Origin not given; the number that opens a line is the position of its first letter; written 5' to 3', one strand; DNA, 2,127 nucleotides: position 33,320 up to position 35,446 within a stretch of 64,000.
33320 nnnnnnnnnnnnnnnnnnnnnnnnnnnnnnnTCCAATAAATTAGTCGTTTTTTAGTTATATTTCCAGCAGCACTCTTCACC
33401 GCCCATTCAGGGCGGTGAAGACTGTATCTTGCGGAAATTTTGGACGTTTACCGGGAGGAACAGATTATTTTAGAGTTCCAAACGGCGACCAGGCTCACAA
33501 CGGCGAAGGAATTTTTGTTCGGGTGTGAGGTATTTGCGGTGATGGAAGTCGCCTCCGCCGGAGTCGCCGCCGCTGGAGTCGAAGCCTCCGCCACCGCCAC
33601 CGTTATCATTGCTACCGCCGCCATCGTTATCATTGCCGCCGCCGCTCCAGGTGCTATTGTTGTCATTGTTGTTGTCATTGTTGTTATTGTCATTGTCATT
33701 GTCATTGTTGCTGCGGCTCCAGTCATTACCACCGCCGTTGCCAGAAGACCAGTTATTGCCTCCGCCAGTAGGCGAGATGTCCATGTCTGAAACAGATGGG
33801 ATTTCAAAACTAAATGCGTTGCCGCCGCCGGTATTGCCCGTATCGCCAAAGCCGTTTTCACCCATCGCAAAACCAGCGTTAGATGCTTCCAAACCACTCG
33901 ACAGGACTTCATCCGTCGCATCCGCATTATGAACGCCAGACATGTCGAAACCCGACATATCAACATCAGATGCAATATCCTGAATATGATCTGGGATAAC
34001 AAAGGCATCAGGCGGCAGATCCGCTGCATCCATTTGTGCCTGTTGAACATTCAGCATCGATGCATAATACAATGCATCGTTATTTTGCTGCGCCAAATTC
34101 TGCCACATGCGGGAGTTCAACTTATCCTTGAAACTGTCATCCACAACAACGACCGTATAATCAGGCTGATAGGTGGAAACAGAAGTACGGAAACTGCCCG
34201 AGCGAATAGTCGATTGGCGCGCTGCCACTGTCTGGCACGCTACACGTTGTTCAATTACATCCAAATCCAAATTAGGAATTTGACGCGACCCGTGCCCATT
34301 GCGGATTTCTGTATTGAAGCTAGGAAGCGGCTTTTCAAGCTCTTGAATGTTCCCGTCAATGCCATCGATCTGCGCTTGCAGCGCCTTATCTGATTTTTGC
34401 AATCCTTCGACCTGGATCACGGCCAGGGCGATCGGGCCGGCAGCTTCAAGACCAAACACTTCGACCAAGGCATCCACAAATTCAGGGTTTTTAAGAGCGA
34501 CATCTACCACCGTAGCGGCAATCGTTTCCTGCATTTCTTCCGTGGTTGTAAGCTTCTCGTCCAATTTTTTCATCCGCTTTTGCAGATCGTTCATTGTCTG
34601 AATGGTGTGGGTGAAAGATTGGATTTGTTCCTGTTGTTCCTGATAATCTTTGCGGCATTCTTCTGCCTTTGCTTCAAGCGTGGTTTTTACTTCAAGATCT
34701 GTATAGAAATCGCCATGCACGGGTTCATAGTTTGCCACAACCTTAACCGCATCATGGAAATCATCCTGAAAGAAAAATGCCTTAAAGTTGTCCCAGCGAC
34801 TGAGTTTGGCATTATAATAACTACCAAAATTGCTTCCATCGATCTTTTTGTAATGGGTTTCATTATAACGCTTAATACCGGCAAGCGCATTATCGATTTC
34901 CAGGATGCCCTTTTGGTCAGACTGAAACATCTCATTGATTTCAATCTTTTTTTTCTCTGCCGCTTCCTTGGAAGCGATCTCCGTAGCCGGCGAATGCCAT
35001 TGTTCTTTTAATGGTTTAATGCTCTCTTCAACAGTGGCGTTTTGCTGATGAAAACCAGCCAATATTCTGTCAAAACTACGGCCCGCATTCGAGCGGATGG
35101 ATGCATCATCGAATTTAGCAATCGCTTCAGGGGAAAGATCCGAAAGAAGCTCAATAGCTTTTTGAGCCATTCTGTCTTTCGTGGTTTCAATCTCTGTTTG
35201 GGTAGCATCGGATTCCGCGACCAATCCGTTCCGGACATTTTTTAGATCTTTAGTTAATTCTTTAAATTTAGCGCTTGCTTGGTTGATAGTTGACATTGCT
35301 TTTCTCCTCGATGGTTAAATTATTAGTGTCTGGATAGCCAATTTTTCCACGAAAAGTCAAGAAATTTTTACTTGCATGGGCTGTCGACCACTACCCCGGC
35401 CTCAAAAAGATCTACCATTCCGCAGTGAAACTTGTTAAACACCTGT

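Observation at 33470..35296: Coiled-coil protein with an (Asn-Asp)n / Gly-rich tail encoded by hexanucleotide and GGC repeats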

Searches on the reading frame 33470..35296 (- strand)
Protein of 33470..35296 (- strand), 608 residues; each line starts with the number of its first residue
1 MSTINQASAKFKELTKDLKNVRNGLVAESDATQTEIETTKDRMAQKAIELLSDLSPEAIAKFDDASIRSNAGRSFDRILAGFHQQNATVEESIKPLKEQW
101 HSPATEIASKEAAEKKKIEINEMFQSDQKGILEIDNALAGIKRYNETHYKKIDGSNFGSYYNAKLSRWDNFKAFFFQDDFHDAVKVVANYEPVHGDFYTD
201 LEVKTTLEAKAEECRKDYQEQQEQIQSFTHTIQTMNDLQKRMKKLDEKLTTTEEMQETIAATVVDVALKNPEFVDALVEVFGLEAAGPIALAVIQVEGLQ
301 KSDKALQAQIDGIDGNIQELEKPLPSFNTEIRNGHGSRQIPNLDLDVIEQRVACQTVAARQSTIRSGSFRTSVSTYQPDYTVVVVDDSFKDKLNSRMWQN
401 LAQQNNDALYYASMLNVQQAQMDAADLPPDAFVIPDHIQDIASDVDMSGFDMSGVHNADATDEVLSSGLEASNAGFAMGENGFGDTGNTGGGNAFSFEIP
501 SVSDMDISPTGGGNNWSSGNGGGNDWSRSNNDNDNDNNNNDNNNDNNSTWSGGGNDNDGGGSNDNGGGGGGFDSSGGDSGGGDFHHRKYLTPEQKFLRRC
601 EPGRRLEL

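Call 5: search_protein_families(library=pfam, proteins=[window:33470-35296:-], max_evalue=1)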
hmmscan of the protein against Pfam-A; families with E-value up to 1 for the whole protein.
window:33470-35296:- (608 aa): 11 families
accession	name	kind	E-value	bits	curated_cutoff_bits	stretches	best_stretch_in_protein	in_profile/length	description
PF05557.18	MAD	-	0.0048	15.8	30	1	209-333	197-322/661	Mitotic checkpoint protein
PF03234.19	CDC37_N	-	0.015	16.6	26.1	1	206-266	29-90/129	Cdc37 N terminal kinase binding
PF17918.6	TetR_C_15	-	0.06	14.4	26.8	0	4-58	9-62/108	Tetracyclin repressor-like, C-terminal domain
PF07160.18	SKA1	-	0.062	13.5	29.6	0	202-254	57-109/243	Spindle and kinetochore-associated protein 1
PF15605.11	Ntox28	-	0.064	13.8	25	1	16-64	58-106/113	Bacterial toxin 28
PF06398.17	Pex24p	-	0.22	10.9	26.8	1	204-261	90-136/358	Integral peroxisomal membrane peroxin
PF24922.1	ACBP4_C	-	0.42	11.3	31.2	0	4-30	33-59/105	Acyl-CoA-binding domain-containing protein 4-6, C-terminal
PF04799.18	Fzo_mitofusin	-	0.49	10.3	27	0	203-253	99-149/161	fzo-like conserved region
PF13093.11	FTA4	-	0.58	10.4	24.8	0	87-260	96-160/199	Kinetochore complex Fta4 of Sim4 subunit, or CENP-50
PF07889.17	DUF1664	-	0.68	10.4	34.6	1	223-270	48-96/124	Protein of unknown function (DUF1664)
PF10167.14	BORCS8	-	0.98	9.8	25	1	177-254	12-87/112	BLOC-1-related complex sub-unit 8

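Call 7: find_homologous_proteins(query=window:33470-35296:-, max_evalue=0.001)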
Query window:33470-35296:- (608 aa): 1 proteins with E <= 0.001 among 8000 candidates.
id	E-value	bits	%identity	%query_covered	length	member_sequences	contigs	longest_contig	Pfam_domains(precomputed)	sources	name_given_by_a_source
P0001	0.0e+0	1367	100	100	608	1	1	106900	-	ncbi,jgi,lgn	-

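Call 9: find_encoding_contigs(protein=P0001, flank=10000, max_places=6)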
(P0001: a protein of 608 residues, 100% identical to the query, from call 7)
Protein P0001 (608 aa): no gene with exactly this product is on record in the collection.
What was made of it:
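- Tried and rejected: The exact-protein contig look-up found no record for the target itself (call 9).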

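Call 12: list_cluster_members(proteins=[P0001])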
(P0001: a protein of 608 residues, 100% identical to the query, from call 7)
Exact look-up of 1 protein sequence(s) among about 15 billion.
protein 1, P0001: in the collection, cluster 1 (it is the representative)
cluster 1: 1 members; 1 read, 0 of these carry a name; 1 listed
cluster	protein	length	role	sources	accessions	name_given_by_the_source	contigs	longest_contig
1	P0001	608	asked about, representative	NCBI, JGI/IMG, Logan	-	-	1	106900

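Call 13: search_protein_families(library=ncbifam, proteins=[window:33470-35296:-], max_evalue=0.001)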
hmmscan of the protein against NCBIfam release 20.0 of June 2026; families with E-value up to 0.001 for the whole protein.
window:33470-35296:- (608 aa): 1 family
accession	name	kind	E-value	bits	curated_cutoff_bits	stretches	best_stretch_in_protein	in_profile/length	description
NF045487.1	ASRP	equivalog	0.00071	18.3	300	1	204-339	158-286/593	archaea-specific SMC-related protein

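Call 14: search_solved_structures(query=window:33470-35296:-, max_evalue=1)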
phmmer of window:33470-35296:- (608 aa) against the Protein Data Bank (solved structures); distinct sequences matched with E-value up to 1: 1.
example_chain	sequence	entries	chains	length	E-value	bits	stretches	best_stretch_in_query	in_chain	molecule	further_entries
2caz_C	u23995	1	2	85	0.64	12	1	187-246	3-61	PROTEIN SRN2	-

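Call 23: search_protein_families(library=pfam, alignment_id=A1, max_evalue=0.01)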
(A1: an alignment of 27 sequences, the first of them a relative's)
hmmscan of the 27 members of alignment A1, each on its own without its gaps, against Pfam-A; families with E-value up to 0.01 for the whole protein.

A. member 1, P0001 (608 aa): 1 family
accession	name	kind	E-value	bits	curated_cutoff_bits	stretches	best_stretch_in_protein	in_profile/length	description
PF05557.18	MAD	-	0.0048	15.8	30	1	209-333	197-322/661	Mitotic checkpoint protein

B. families by the number of members that match (of 27 scanned): 3 families
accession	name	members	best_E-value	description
PF12277.13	DUF3618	1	0.0032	Protein of unknown function (DUF3618)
PF05557.18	MAD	1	0.0048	Mitotic checkpoint protein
PF04108.17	ATG17_like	1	0.0077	Autophagy protein ATG17-like domain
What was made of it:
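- On Eukaryote-like effector: No family member matches any Pfam domain (call 23).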

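Call 48: predict_structure(alignment_id=A1)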
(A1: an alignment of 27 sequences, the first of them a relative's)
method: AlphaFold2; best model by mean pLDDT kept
length: 608 residues; sequences in the alignment: 27
mean_pLDDT: 73.1   pTM: 0.58
mean pLDDT of the five models: 73.1, 70.8, 70.7, 70.3, 69.9
residues with pLDDT >= 90: 328; 70-90: 65; 50-70: 28; < 50: 187
segments of 3 or more residues with pLDDT < 50: 426-608
pLDDT, mean of each block of 10 residues (from residue 1): 93 97 98 97 95 90 96 95 97 96 96 97 96 95 92 90 64 61 90 93 96 97 97 97 96 95 96 93 92 94 95 96 96 94 92 92 92 85 62 75 76 74 48 36 36 32 34 35 31 28 28 33 35 36 38 32 32 32 31 36 31
secondary structure, 60 per line:
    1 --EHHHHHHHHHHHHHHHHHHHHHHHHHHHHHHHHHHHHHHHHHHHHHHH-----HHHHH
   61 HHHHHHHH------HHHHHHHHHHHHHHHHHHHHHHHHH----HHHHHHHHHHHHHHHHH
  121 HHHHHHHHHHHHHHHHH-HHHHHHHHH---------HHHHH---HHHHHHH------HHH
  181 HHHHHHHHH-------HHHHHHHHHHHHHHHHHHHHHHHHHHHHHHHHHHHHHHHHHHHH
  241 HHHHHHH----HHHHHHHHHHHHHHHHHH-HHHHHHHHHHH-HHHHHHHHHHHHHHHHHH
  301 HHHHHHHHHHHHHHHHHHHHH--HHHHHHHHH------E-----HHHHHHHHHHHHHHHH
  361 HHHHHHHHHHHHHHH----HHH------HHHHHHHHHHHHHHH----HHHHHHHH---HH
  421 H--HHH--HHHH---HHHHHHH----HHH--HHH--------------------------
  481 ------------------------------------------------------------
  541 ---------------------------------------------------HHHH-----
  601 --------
elements in order: H4-50 H56-68 H75-99 H104-137 H139-147 H157-161 H165-171 H178-189 H197-247 H252-269 H271-281 H283-321 H324-332 H345-375 H389-403 H408-415 H429-432 H436-442 H592-595
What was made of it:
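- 34022..35296 (-): Conserved all-alpha domain, aa 1-425. Long helices at 4-50, 75-99, 104-137, 197-247, 283-321 and 345-375. pLDDT >90 to about aa 380 and 62-85 for aa 380-420. AlphaFold2 with the 27-sequence alignment (call 48).
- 33473..34021 (-): Predicted disordered tail, aa 426-608. Net charge -24 over the last 187 aa. pLDDT <50 for 426-608 (call 48).
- On Canonical dimeric coiled-coil or SMC-like rod proteins: The helices are broken into 15 or more segments and the predicted fold is confident (call 48).
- Checked: 'Heptad-rich N-terminal ~450 aa': the region is helical to about residue 440 (call 48).
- pLDDT >90 for aa 1 to about 380 and <50 for 426-608 (call 48).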

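Call 50: fold_search(model_id=the predicted structure, library=pdb)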
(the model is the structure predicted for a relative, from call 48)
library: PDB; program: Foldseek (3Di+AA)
matches with E <= 10: 354; with E <= 0.001: 0
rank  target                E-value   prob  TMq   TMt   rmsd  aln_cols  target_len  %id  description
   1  9y6s_6z               1.3e-03  0.77  0.10  0.02  46.6       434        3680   14  96-nm repeat of the Leishmania tarentolae doublet microtubule (released 2025-12-17)
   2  9e5c_6d               2.9e-03  0.82  0.12  0.03  32.5       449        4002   12  Cryo-EM structure of 96 nm repeat of microtubule doublet from T. brucei flagellum (released 2025-03-12)
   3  7nyw_B                3.6e-03  0.44  0.09  0.06  34.8       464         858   14  Cryo-EM structure of the MukBEF-MatP-DNA head module (released 2021-07-07)
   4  9e5c_6c               4.3e-03  0.63  0.11  0.02  35.0       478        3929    9  Cryo-EM structure of 96 nm repeat of microtubule doublet from T. brucei flagellum (released 2025-03-12)
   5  8j07_k9               4.5e-03  0.82  0.13  0.03  31.0       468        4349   12  96nm repeat of human respiratory doublet microtubule and associated axonemal complexes (released 2023-07-26)
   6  7k58_C                7.1e-03  0.99  0.21  0.04  30.8       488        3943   12  Structure of outer-arm dyneins bound to microtubule with microtubule binding state 1(MTBS-1) (released 2021-09-29)
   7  9y6s_9Q               1.2e-02  0.38  0.10  0.02  40.8       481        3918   13  96-nm repeat of the Leishmania tarentolae doublet microtubule (released 2025-12-17)
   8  9e5c_6e               1.4e-02  0.44  0.11  0.02  38.3       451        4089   11  Cryo-EM structure of 96 nm repeat of microtubule doublet from T. brucei flagellum (released 2025-03-12)
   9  9y6s_6o               2.5e-02  0.57  0.14  0.04  33.2       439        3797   14  96-nm repeat of the Leishmania tarentolae doublet microtubule (released 2025-12-17)
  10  8glv_Fm               3.0e-02  0.60  0.15  0.04  32.6       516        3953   11  96-nm repeat unit of doublet microtubules from Chlamydomonas reinhardtii flagella (released 2023-05-31)
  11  9e5c_7e               3.0e-02  0.30  0.10  0.02  42.4       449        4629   12  Cryo-EM structure of 96 nm repeat of microtubule doublet from T. brucei flagellum (released 2025-03-12)
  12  7zr1_C                3.2e-02  0.63  0.14  0.12  43.2       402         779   11  Chaetomium thermophilum Mre11-Rad50-Nbs1 complex bound to ATPyS (composite structure) (released 2023-01-11)
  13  9e5c_7b               3.5e-02  0.75  0.17  0.04  31.0       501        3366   10  Cryo-EM structure of 96 nm repeat of microtubule doublet from T. brucei flagellum (released 2025-03-12)
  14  9e5c_7a               3.5e-02  0.28  0.11  0.02  46.8       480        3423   10  Cryo-EM structure of 96 nm repeat of microtubule doublet from T. brucei flagellum (released 2025-03-12)
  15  8j07_k8               3.9e-02  0.30  0.11  0.03  34.7       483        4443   13  96nm repeat of human respiratory doublet microtubule and associated axonemal complexes (released 2023-07-26)
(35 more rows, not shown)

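Call 60: search_protein_families(library=padloc, proteins=[P0001], max_evalue=0.01)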
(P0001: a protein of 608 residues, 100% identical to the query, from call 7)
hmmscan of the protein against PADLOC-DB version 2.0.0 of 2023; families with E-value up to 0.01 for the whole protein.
P0001 (608 aa): 1 family
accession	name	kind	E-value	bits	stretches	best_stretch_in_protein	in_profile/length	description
PDLC03924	MkoC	-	0.0069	12.5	1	57-276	391-599/1136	-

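Call 61: search_protein_families(library=phrogs, proteins=[P0001], max_evalue=0.01)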
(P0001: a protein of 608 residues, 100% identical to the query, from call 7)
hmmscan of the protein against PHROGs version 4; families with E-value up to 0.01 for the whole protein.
P0001 (608 aa): 1 family
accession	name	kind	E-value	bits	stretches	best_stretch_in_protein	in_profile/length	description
phrog_3827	-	tail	0.0015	18.8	1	8-93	108-191/393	tail length tape measure protein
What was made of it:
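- Tried and rejected: Pfam, NCBIfam, PADLOC and PHROGs gave only sub-threshold coiled-coil noise (calls 5, 13, 23, 60, 61).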

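Call 70: fold_search(model_id=the predicted structure, library=viral)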
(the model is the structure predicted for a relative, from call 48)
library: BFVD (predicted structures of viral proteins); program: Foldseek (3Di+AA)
matches with E <= 10: 280; with E <= 0.001: 1
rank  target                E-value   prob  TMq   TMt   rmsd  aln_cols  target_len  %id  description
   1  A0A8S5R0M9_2          1.5e-04  0.96  0.12  0.10  36.2       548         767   13  Chromosome segregation ATPase [Siphoviridae sp. ctyvQ1]
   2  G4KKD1                1.6e-03  1.00  0.23  0.30  20.9       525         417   11  (no name in the UniProt tables at hand)
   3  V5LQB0                2.8e-03  0.92  0.13  0.11  37.0       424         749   11  (no name in the UniProt tables at hand)
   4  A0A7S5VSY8            2.9e-03  0.41  0.09  0.07  38.5       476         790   14  (no name in the UniProt tables at hand)
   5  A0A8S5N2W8            5.2e-03  0.44  0.10  0.09  36.5       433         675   12  Chromosome partition protein [Siphoviridae sp. ctv0N24]
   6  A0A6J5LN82            6.2e-03  0.84  0.13  0.17  71.1       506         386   11  Uncharacterized protein (Fragment) [uncultured Caudovirales phage]
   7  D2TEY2                6.5e-03  0.89  0.14  0.08  48.3       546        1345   15  (no name in the UniProt tables at hand)
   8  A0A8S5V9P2            8.1e-03  0.75  0.11  0.11  38.4       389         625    9  STRUCTURAL MAINTENANCE OF CHROMOSOMES PROTEIN [Ackermannviridae sp. ctUml7]
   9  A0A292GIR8            1.0e-02  0.44  0.10  0.06  33.8       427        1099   12  (no name in the UniProt tables at hand)
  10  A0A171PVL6            1.1e-02  0.80  0.15  0.11  51.1       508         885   11  ATPase [Heliothis virescens ascovirus 3f]
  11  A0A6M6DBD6            1.4e-02  0.23  0.09  0.05  37.9       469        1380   12  (no name in the UniProt tables at hand)
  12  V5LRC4                1.6e-02  0.38  0.10  0.12  49.7       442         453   14  (no name in the UniProt tables at hand)
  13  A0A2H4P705            2.0e-02  0.94  0.17  0.14  37.5       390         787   13  GDSL-like lipase [Pseudomonas phage nickie]
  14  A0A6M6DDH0            2.1e-02  0.87  0.17  0.12  42.7       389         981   13  (no name in the UniProt tables at hand)
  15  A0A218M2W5            2.1e-02  0.41  0.11  0.10  49.4       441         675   14  Recombination-related endonuclease [Acidovorax phage ACP17]
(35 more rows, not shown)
